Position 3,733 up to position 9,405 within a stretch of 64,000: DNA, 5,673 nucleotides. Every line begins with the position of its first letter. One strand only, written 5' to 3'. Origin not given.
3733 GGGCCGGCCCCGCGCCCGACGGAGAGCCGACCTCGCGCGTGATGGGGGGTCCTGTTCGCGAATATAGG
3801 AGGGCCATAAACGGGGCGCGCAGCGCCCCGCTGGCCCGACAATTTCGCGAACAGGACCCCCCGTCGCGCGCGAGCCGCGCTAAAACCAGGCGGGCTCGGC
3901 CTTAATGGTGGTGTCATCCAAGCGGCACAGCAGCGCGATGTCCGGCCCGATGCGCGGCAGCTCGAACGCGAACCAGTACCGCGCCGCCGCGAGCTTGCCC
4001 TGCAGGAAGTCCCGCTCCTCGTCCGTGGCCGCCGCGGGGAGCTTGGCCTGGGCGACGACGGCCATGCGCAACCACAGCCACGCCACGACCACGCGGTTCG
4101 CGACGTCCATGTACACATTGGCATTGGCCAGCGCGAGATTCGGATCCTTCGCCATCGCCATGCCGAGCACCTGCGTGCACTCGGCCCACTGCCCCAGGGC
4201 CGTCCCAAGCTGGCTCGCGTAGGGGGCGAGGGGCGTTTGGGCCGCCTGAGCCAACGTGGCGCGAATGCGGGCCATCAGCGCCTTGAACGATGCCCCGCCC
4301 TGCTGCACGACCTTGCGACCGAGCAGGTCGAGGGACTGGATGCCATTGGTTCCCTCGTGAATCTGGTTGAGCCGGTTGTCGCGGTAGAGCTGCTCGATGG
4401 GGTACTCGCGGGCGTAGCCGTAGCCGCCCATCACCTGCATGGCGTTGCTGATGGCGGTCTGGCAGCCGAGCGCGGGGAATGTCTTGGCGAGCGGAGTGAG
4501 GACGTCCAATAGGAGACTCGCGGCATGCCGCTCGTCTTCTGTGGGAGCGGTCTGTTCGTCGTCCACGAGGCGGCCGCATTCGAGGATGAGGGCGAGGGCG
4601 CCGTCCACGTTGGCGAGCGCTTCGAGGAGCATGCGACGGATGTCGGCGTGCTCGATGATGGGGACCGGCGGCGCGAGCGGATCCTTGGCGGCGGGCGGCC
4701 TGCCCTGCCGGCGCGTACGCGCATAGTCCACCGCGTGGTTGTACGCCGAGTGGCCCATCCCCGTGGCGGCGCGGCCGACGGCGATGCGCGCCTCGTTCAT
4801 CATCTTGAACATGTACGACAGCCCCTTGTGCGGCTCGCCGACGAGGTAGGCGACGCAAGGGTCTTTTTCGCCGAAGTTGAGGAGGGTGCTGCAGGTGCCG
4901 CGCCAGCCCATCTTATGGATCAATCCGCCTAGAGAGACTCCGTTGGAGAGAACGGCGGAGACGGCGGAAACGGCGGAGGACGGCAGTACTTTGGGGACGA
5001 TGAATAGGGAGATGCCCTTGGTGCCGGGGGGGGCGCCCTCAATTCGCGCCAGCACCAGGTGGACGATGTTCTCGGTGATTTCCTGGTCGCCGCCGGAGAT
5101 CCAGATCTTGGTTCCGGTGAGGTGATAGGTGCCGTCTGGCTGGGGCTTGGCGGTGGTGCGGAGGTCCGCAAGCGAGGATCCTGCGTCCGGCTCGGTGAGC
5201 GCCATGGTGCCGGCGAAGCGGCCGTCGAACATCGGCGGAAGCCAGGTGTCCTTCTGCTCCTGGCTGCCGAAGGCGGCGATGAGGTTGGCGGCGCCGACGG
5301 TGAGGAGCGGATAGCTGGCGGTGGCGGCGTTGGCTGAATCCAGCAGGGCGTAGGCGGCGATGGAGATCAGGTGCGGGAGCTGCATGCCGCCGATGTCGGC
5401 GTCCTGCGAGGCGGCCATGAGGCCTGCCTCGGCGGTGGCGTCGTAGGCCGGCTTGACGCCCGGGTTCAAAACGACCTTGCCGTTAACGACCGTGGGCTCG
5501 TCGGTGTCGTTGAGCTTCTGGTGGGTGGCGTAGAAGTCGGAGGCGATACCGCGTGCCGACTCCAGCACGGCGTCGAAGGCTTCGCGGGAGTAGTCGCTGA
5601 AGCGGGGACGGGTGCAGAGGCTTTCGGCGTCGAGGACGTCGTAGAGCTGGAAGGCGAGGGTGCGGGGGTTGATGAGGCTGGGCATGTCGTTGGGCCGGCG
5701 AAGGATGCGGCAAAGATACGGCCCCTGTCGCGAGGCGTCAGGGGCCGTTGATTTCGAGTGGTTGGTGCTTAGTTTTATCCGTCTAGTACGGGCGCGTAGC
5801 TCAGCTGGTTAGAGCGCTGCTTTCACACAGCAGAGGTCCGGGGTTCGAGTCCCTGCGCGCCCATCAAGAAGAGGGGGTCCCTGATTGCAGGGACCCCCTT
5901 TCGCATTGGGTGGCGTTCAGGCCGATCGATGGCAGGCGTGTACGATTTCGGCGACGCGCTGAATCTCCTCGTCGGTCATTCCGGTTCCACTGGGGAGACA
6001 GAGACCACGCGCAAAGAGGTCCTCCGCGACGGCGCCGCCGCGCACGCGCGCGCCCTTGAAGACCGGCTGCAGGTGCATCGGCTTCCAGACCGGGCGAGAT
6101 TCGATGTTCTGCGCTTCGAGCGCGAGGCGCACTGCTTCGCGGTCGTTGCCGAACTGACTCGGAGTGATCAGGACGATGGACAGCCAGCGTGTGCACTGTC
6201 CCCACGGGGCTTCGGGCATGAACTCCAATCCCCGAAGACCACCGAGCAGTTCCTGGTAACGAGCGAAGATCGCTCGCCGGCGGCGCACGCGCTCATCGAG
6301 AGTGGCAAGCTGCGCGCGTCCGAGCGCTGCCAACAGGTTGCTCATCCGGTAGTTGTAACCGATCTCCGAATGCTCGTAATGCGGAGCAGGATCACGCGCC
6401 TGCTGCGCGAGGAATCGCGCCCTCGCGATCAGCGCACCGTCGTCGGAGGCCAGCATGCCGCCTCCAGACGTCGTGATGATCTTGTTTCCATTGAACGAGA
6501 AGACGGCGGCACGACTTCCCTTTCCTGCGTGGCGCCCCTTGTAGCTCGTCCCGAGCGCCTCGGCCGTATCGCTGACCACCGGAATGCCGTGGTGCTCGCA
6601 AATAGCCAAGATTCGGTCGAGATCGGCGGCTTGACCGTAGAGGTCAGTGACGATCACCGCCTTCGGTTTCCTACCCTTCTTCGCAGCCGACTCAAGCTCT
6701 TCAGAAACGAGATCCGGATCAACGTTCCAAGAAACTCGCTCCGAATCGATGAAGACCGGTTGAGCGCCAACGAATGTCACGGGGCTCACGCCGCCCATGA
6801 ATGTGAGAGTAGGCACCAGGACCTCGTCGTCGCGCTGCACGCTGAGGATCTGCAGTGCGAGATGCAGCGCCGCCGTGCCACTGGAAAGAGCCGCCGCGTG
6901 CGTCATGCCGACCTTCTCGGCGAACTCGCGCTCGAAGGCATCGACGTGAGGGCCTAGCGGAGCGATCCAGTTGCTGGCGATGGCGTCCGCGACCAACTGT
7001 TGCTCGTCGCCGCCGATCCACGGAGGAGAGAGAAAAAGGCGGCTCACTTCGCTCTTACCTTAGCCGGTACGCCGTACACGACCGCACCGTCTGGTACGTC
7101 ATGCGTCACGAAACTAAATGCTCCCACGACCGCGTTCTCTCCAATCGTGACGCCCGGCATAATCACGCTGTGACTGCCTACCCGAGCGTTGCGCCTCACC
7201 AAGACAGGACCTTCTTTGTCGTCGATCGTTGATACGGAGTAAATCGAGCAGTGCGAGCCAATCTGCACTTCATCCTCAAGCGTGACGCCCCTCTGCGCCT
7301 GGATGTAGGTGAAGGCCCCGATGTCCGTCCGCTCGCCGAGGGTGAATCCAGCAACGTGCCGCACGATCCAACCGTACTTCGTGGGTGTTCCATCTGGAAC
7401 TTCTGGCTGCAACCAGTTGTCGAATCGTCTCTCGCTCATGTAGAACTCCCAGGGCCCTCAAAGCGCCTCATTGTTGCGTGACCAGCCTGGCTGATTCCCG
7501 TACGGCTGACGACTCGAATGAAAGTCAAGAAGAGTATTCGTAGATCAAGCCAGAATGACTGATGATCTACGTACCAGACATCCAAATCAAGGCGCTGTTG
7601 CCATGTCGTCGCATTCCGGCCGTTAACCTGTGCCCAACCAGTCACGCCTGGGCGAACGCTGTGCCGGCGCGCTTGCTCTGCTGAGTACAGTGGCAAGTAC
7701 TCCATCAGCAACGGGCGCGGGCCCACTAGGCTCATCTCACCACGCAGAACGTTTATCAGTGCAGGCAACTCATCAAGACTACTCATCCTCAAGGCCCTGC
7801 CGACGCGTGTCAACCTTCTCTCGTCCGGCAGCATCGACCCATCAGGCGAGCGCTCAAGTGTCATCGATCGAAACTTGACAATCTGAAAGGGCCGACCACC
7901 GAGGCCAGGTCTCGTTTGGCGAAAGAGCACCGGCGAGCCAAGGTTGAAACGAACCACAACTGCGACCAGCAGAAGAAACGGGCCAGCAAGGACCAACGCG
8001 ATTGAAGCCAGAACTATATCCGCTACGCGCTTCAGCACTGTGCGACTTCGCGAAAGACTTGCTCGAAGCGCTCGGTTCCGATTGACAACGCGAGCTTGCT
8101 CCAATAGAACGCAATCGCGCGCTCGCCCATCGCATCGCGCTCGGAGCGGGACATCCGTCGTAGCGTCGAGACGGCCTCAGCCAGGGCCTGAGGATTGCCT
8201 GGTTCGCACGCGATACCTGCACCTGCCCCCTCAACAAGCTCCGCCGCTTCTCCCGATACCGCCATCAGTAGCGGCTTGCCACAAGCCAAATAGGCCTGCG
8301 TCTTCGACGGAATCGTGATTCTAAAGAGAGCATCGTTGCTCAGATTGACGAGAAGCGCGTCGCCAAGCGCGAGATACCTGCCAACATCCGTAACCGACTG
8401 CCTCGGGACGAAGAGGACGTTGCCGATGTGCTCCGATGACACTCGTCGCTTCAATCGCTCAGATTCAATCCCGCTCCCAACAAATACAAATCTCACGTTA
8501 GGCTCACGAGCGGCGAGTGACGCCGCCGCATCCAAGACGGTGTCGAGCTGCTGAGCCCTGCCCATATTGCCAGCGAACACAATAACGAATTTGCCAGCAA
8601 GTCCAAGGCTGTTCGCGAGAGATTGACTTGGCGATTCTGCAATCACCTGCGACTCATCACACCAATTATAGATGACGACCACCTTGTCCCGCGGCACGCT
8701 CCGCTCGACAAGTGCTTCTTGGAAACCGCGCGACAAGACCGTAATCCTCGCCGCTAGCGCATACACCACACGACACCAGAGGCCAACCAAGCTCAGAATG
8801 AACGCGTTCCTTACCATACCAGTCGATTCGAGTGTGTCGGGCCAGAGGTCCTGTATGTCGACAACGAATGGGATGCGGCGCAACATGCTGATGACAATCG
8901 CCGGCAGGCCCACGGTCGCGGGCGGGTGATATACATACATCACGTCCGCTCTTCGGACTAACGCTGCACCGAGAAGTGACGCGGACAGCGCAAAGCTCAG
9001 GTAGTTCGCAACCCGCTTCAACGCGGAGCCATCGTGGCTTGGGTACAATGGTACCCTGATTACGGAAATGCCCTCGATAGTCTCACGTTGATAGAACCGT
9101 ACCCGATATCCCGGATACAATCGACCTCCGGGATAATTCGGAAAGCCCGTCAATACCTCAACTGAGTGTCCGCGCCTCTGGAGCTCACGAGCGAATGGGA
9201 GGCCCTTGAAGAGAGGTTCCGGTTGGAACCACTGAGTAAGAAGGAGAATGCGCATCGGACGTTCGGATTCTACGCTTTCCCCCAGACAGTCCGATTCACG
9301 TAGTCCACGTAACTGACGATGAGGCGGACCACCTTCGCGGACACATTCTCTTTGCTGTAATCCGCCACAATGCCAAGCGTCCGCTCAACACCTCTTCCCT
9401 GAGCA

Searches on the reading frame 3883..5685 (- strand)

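Call 41: search_protein_families(library=pfam, proteins=[window:3883-5685:-], max_evalue=0.001)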
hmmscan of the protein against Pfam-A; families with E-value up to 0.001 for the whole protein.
window:3883-5685:- (601 aa): 6 families
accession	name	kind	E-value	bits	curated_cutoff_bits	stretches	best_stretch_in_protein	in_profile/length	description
PF12806.12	Acyl-CoA_dh_C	-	8e-29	100.7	30.3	1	470-595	1-122/124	Acetyl-CoA dehydrogenase C-terminal like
PF00441.29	Acyl-CoA_dh_1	-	3.2e-24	86.2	22.4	1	287-452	2-143/150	Acyl-CoA dehydrogenase, C-terminal domain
PF02770.24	Acyl-CoA_dh_M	-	3.3e-13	50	33.3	1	161-264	2-87/97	Acyl-CoA dehydrogenase, middle domain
PF02771.21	Acyl-CoA_dh_N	-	2.8e-10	41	22.9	1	80-155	36-112/113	Acyl-CoA dehydrogenase, N-terminal domain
PF08028.16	Acyl-CoA_dh_2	-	1e-08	36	22.7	1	303-447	3-133/134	Acyl-CoA dehydrogenase, C-terminal domain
PF22924.1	ACOX_C_alpha1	-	1.5e-07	31.8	27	1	295-449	3-159/169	Acyl-CoA oxidase, C-alpha1 domain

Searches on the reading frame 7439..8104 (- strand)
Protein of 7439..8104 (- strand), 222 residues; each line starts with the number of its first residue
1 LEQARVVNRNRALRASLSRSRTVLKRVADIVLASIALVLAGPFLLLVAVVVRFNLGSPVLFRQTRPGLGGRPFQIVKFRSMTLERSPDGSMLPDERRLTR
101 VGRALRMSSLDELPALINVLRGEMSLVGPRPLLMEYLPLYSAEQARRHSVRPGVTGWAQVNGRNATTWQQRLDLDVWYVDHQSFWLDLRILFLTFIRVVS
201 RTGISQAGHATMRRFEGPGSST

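Call 41: search_protein_families(library=pfam, proteins=[window:7439-8104:-], max_evalue=0.001)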
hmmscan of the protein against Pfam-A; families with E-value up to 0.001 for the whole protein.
window:7439-8104:- (222 aa): 1 family
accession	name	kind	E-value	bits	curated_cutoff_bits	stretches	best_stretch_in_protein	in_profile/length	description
PF02397.22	Bac_transf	-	6.8e-63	211.9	27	1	25-199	1-178/179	Bacterial sugar transferase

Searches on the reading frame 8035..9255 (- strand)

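Call 41: search_protein_families(library=pfam, proteins=[window:8035-9255:-], max_evalue=0.001)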
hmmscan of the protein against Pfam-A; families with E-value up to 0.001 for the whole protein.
window:8035-9255:- (407 aa): 4 families
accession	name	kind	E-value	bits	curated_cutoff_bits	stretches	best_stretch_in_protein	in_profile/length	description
PF13579.12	Glyco_trans_4_4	-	1.2e-21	78.2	29.7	1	22-198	11-158/158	Glycosyl transferase 4-like domain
PF00534.26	Glycos_transf_1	-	5.8e-18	65.4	26.4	1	221-380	14-169/172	Glycosyl transferases group 1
PF13692.12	Glyco_trans_1_4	-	1.5e-16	61.4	27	1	223-365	2-139/142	Glycosyl transferases group 1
PF13439.12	Glyco_transf_4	-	6.4e-12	46.3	28.5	1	21-202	11-169/170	Glycosyltransferase Family 4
